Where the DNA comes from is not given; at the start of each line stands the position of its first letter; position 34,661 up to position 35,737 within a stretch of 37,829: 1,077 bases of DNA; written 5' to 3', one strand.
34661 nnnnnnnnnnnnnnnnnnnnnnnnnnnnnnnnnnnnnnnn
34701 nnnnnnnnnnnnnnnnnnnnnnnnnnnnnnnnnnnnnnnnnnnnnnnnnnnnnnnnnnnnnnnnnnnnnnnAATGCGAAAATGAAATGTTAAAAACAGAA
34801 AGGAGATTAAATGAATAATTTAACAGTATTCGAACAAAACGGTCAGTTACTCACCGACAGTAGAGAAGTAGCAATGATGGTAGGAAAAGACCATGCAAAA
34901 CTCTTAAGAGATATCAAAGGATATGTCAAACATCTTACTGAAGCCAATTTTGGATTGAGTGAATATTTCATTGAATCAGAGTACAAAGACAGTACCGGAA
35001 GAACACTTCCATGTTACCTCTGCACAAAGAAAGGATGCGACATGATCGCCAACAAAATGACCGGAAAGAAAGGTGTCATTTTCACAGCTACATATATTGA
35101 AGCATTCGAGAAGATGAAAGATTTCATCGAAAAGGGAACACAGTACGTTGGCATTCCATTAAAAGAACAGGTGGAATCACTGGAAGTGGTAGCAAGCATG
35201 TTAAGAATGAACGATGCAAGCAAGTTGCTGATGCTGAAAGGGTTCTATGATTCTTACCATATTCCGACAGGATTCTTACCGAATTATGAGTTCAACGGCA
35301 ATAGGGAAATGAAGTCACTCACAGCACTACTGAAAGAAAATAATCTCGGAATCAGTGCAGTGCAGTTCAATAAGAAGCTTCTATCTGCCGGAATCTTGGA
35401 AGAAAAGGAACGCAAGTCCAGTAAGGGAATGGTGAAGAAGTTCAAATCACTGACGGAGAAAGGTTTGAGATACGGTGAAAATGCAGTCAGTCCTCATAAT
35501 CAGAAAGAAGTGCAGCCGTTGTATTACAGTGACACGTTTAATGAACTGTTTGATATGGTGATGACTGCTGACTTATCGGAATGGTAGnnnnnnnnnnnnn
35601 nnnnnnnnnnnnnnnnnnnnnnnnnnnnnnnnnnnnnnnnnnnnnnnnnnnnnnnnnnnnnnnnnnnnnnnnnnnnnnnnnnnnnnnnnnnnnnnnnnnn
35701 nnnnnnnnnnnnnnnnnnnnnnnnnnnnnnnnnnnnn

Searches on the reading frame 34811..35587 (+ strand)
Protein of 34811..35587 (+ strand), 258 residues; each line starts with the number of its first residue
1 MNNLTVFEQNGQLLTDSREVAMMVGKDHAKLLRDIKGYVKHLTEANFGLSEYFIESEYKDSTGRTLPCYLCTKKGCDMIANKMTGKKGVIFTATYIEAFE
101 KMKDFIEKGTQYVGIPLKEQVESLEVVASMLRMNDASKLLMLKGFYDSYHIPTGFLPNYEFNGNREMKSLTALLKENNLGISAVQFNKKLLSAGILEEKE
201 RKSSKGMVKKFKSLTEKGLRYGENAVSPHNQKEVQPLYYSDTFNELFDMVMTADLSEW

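Call 4: search_protein_families(library=pfam, proteins=[window:34811-35587:+], max_evalue=0.01)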
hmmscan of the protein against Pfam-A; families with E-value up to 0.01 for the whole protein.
window:34811-35587:+ (258 aa): 1 family
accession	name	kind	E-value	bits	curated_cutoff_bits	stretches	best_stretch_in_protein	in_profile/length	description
PF09669.15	Phage_pRha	-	2.1e-25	89.6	29.9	1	15-103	1-90/91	Phage regulatory protein Rha (Phage_pRha)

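Call 52: search_protein_families(library=pfam, alignment_id=A6, max_evalue=0.001)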
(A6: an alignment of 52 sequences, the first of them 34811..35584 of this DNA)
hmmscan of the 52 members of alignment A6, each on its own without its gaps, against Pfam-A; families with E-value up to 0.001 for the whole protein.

A. member 1, window:34811-35584:+ (258 aa): 1 family
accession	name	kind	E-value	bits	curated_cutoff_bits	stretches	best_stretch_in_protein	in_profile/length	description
PF09669.15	Phage_pRha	-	2.1e-25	89.6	29.9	1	15-103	1-90/91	Phage regulatory protein Rha (Phage_pRha)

B. families by the number of members that match (of 52 scanned): 28 families (the first 25 are shown)
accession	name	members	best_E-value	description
PF02498.22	Bro-N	6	8.1e-31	BRO family, N-terminal domain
PF03374.19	ANT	5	3e-38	Phage antirepressor protein KilAC domain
PF09669.15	Phage_pRha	5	2.2e-29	Phage regulatory protein Rha (Phage_pRha)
PF08346.17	AntA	5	8.4e-25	AntA/AntB antirepressor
PF12728.13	HTH_17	5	6.6e-10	Helix-turn-helix domain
PF10552.14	ORF6C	2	4e-36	ORF6C domain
PF01381.28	HTH_3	2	1.7e-11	Helix-turn-helix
PF11300.13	DUF3102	2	1.3e-07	Protein of unknown function (DUF3102)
PF13443.12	HTH_26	2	1.4e-07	Cro/C1-type HTH DNA-binding domain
PF12844.13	HTH_19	2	2.6e-07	Helix-turn-helix domain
PF13730.12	HTH_36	2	3.5e-07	Helix-turn-helix domain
PF13560.12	HTH_31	2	7.2e-06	Helix-turn-helix domain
PF03466.25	LysR_substrate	1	3.1e-25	LysR substrate binding domain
PF06970.17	RepA_N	1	2.7e-18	Replication initiator protein A (RepA) N-terminus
PF00126.33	HTH_1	1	3.2e-17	Bacterial regulatory helix-turn-helix protein, lysR family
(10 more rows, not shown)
